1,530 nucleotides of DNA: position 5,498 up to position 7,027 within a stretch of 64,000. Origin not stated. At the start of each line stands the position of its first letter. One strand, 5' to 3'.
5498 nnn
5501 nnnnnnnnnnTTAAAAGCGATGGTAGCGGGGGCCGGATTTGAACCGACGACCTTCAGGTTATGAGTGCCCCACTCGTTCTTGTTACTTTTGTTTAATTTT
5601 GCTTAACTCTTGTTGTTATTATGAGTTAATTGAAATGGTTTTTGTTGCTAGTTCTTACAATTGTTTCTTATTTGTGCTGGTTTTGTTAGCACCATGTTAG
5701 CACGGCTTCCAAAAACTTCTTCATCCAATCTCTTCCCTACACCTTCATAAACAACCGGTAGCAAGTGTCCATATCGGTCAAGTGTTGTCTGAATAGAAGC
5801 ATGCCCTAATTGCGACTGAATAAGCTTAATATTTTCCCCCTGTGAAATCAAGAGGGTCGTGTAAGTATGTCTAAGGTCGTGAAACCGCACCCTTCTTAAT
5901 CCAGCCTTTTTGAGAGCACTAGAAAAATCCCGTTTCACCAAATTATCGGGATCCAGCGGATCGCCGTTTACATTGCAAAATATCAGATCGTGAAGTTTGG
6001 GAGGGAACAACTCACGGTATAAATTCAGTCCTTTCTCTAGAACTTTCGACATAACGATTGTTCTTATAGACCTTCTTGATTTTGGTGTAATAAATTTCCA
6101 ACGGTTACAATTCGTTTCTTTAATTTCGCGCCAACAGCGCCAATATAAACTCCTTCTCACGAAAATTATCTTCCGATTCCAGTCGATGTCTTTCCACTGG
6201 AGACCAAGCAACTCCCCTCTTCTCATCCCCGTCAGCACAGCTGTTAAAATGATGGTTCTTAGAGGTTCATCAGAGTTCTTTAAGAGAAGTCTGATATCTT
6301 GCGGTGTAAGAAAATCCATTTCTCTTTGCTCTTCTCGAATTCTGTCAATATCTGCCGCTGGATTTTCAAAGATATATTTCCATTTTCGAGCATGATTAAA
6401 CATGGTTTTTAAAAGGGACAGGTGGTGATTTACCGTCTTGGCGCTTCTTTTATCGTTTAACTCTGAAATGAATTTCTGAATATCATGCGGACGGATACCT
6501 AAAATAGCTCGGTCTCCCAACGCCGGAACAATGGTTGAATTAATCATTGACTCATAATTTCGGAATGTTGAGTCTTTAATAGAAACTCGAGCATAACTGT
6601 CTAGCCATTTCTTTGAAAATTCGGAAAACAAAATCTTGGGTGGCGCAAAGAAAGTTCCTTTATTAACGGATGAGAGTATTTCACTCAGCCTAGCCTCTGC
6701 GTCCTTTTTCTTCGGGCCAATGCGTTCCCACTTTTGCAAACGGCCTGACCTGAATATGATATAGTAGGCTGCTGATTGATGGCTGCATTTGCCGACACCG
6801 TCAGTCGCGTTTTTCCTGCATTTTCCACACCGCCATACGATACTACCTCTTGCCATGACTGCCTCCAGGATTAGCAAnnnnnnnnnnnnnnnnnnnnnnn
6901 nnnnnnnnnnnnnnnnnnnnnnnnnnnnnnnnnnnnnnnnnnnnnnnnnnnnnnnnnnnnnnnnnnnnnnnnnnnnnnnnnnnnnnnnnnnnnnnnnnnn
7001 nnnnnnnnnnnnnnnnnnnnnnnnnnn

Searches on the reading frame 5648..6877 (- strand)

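Call 13: search_protein_families(library=pfam, proteins=[window:5648-6877:-], max_evalue=0.01)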
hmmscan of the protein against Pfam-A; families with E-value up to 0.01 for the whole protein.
window:5648-6877:- (409 aa): 7 families
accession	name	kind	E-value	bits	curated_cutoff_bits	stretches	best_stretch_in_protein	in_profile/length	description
PF00589.27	Phage_integrase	-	7.9e-28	97.8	27.1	1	189-372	2-168/172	Phage integrase family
PF14659.12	Phage_int_SAM_3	-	3.6e-14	53.2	22.6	1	84-140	2-57/58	Phage integrase, N-terminal SAM-like domain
PF22022.2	Phage_int_M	-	4.4e-08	33.7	27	1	84-177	1-93/96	Phage integrase central domain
PF02899.23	Phage_int_SAM_1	-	1.4e-05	25.7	22.3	1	102-163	16-79/83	Phage integrase, N-terminal SAM-like domain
PF24624.1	Int_N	-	0.00022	22.4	27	1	114-181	31-100/100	Phage integrase, N-terminal domain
PF13495.12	Phage_int_SAM_4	-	0.00024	21.9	27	1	97-163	11-78/85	Phage integrase, N-terminal SAM-like domain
PF13102.12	Phage_int_SAM_5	-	0.0007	20.4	22.3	1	84-174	2-93/98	Phage integrase SAM-like domain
